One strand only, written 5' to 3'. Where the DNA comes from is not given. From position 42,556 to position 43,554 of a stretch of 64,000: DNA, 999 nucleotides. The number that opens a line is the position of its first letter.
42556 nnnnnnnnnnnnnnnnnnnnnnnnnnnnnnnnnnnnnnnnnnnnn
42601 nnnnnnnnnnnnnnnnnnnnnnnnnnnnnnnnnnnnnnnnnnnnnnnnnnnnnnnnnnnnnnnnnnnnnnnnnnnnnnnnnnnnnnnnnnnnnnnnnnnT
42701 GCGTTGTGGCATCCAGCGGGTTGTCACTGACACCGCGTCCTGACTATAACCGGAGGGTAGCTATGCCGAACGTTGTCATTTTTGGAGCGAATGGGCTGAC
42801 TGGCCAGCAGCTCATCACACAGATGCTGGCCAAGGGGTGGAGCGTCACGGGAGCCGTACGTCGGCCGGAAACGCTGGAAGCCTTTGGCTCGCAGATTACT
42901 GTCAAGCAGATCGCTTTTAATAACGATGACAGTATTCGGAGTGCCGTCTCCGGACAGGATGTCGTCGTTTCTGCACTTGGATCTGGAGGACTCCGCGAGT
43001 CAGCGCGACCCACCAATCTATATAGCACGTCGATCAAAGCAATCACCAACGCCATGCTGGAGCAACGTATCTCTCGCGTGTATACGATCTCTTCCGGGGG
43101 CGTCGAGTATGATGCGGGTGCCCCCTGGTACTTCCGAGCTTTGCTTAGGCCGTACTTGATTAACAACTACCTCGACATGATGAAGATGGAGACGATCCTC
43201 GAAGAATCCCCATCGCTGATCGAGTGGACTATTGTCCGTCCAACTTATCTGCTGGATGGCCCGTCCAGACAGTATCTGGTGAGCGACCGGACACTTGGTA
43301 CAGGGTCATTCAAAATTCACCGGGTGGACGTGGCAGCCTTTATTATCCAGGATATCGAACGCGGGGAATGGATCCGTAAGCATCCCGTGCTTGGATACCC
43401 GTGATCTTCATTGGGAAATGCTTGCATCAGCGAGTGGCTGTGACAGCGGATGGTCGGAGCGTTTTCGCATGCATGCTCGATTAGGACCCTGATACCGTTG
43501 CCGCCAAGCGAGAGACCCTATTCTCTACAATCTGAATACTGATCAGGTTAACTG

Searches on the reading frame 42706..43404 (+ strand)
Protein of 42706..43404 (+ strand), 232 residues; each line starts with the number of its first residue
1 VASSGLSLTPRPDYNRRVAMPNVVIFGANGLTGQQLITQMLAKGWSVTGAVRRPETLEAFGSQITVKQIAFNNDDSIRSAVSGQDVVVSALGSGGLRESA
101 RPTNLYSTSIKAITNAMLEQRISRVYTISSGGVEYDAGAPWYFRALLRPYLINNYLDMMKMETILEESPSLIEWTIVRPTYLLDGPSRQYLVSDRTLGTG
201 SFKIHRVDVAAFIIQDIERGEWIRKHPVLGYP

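Call 57: search_protein_families(library=pfam, proteins=[window:42706-43404:+], max_evalue=0.01)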
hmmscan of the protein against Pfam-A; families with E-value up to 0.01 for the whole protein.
window:42706-43404:+ (232 aa): 7 families
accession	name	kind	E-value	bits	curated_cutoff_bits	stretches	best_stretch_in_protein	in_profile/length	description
PF13460.12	NAD_binding_10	-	5e-35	121.5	27.2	1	27-215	1-179/184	NAD(P)H-binding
PF01370.27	Epimerase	-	7.9e-07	29.2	20.9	1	23-133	1-118/240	NAD dependent epimerase/dehydratase family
PF05368.20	NmrA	-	8.4e-06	26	27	1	23-92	5-78/298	NmrA-like family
PF01113.26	DapB_N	-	0.0018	18.8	25.6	1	22-88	2-72/124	Dihydrodipicolinate reductase, N-terminus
PF03807.23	F420_oxidored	-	0.0052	17.8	21.6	1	25-91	4-67/94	NADP oxidoreductase coenzyme F420-dependent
PF01488.26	Shikimate_DH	-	0.0062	17.1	24.3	0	19-93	11-85/138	Shikimate / quinate 5-dehydrogenase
PF01262.27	AlaDh_PNT_C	-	0.0066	16.3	23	0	19-91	27-100/214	Alanine dehydrogenase/PNT, C-terminal domain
